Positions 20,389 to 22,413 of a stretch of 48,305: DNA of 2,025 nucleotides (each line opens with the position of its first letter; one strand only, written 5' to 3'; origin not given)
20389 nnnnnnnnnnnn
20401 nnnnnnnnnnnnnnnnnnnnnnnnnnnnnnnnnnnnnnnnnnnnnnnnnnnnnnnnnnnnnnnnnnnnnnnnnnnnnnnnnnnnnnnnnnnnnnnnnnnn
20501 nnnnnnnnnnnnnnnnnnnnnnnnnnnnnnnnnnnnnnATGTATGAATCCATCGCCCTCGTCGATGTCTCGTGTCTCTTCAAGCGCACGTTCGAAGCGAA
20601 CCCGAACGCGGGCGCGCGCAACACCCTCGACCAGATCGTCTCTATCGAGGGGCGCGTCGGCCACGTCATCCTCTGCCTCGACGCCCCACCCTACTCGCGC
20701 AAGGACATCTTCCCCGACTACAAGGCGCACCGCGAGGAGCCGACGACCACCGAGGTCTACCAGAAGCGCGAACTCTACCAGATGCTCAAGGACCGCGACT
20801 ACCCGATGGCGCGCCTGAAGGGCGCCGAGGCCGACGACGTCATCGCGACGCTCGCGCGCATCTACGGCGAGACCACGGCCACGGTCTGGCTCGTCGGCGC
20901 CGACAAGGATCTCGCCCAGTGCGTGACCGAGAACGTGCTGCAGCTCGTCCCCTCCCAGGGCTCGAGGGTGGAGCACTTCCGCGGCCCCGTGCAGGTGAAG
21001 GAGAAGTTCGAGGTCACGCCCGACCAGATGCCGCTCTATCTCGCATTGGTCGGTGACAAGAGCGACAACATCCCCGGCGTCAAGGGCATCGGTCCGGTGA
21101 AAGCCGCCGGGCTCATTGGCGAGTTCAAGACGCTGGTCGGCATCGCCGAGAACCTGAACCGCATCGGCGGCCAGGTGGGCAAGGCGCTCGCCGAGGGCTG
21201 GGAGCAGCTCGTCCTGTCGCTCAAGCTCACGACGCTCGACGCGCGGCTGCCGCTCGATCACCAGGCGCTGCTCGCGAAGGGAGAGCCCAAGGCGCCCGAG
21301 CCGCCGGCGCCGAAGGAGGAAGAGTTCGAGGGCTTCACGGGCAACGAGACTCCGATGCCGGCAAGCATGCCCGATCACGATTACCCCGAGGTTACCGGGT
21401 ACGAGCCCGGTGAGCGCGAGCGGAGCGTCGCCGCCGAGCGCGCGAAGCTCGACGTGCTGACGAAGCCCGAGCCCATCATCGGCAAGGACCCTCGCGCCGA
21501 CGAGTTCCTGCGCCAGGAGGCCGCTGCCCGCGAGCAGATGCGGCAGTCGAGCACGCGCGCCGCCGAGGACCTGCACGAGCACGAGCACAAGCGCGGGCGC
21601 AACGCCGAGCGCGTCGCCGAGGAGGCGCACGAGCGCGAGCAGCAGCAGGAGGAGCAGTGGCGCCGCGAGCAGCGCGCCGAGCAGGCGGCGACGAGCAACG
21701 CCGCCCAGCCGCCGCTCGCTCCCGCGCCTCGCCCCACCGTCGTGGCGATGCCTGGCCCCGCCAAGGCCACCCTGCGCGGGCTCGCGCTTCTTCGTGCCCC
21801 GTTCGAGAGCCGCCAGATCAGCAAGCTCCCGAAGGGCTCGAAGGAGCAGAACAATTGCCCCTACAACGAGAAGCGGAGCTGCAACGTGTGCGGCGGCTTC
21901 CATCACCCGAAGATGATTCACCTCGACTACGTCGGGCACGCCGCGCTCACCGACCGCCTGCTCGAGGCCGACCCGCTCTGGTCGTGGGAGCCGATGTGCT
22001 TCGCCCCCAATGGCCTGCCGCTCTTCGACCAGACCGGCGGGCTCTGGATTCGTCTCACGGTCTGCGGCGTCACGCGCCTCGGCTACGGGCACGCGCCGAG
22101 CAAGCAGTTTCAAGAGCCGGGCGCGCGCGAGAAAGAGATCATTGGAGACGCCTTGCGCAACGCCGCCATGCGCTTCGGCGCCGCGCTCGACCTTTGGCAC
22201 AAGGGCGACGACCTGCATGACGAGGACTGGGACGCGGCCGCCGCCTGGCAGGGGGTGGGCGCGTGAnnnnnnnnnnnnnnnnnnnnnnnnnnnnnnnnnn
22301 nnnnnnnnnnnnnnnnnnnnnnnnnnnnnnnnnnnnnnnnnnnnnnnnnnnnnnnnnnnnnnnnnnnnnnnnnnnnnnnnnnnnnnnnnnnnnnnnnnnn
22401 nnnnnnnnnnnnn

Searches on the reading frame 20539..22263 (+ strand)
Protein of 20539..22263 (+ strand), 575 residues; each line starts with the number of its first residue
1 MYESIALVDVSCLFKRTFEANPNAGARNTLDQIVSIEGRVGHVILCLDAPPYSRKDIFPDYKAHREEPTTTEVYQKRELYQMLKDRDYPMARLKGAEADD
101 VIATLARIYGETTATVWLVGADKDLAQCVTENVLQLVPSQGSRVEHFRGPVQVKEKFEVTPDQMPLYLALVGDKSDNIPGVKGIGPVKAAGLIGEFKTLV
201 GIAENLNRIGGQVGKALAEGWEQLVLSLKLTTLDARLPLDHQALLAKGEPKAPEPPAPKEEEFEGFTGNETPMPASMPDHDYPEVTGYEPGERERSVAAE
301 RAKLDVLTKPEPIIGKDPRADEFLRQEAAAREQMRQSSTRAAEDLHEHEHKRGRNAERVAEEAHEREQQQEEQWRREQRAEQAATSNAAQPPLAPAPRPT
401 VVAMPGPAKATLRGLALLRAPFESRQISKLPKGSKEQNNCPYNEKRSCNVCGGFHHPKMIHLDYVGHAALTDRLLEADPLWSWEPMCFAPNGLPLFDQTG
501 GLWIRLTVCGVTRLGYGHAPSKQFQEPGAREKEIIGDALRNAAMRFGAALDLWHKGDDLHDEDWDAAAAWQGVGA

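Call 102: search_protein_families(library=phrogs, proteins=[window:20539-22263:+], max_evalue=0.00001)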
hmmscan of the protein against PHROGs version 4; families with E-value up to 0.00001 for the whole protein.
window:20539-22263:+ (575 aa): 2 families
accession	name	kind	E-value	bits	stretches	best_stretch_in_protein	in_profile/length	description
phrog_3290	-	DNA, RNA and nucleotide metabolism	2.8e-49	168.6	1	413-569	7-135/192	single strand annealing protein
phrog_107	-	DNA, RNA and nucleotide metabolism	2.6e-32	113.6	1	26-224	152-350/542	exonuclease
